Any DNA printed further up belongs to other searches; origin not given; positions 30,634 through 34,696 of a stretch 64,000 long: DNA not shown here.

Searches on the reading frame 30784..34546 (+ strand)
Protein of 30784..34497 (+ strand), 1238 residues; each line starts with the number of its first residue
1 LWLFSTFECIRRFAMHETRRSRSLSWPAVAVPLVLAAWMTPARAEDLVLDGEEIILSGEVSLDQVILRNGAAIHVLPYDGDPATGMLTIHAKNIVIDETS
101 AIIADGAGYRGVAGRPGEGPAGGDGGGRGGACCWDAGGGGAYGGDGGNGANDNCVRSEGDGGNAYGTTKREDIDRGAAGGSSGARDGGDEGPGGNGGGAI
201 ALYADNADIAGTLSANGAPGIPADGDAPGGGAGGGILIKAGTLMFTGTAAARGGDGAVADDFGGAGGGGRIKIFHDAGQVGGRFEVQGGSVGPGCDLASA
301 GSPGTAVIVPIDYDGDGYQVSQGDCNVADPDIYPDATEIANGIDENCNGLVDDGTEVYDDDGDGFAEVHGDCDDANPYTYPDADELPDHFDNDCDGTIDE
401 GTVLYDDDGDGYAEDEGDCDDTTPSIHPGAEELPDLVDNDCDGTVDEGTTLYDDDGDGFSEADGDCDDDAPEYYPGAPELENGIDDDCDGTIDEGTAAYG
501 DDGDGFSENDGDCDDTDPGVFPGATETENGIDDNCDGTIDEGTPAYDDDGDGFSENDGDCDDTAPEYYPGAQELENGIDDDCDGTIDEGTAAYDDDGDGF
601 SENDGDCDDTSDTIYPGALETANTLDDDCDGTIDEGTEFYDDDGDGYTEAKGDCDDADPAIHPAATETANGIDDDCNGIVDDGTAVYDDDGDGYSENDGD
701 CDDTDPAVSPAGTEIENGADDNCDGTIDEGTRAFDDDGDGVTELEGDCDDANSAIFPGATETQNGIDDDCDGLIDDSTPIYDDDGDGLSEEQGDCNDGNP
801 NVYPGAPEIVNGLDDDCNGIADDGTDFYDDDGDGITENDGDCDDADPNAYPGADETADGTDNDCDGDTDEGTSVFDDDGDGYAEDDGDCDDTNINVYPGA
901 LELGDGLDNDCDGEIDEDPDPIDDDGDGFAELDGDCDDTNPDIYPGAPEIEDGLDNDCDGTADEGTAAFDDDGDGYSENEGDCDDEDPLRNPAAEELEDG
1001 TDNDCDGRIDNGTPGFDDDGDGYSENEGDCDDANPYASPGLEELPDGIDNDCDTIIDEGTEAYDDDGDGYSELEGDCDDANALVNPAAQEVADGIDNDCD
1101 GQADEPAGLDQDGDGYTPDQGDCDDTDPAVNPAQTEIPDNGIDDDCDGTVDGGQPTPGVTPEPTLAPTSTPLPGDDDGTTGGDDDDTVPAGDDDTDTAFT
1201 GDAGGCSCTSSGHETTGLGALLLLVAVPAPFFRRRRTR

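Call 8: search_protein_families(library=pfam, proteins=[window:30784-34497:+, window:31424-34546:+], max_evalue=0.001)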
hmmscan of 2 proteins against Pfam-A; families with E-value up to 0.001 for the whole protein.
window:30784-34497:+ (1238 aa): 1 family
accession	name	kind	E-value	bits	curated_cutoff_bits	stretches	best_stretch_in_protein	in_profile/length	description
PF11617.13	Cu-binding_MopE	-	1.2e-166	540.8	27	18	418-447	1-30/30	Putative metal-binding motif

window:31424-34546:+ (1041 aa): 0 families
